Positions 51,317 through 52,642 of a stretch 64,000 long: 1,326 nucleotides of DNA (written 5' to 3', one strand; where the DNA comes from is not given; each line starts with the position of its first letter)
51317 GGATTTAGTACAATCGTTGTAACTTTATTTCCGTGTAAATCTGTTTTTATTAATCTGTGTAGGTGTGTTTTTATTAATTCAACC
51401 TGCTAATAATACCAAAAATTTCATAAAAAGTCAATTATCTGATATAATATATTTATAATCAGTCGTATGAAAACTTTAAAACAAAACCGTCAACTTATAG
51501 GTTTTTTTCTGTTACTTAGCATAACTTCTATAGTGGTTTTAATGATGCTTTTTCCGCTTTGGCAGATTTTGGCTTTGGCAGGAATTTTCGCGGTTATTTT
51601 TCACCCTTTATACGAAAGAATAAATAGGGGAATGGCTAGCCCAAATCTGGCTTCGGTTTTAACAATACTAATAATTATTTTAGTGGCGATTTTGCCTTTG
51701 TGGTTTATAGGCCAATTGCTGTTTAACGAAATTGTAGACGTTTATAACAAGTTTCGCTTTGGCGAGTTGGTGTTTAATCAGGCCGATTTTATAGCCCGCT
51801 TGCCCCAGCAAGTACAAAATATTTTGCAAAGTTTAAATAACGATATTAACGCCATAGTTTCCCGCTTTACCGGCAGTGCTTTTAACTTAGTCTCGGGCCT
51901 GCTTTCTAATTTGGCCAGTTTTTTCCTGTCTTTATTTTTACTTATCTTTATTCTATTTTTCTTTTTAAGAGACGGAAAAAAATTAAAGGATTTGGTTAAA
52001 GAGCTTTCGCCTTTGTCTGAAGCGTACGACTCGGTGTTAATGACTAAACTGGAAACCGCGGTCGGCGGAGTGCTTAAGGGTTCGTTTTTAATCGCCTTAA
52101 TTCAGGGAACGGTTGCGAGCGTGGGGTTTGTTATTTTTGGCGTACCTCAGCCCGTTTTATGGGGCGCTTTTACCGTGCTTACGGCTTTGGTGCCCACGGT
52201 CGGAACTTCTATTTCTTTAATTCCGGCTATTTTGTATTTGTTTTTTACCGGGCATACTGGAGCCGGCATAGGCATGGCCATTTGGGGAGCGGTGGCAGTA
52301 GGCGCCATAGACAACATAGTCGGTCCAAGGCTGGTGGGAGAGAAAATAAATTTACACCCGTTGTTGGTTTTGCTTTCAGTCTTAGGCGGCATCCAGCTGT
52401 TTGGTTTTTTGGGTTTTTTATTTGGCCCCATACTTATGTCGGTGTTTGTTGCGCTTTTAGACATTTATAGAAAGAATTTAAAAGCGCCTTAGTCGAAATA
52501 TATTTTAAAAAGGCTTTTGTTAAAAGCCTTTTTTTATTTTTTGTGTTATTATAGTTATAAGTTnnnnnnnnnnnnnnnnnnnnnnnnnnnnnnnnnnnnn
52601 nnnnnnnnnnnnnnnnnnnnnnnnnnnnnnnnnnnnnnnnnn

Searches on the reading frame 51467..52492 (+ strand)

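Call 65: search_protein_families(library=pfam, proteins=[window:51467-52492:+], max_evalue=0.00001)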
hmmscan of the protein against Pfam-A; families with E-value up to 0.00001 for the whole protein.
window:51467-52492:+ (341 aa): 1 family
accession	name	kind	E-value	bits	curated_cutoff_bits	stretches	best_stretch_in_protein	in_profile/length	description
PF01594.21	AI-2E_transport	-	2.1e-54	185.4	34.3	1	14-334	3-326/327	AI-2E family transporter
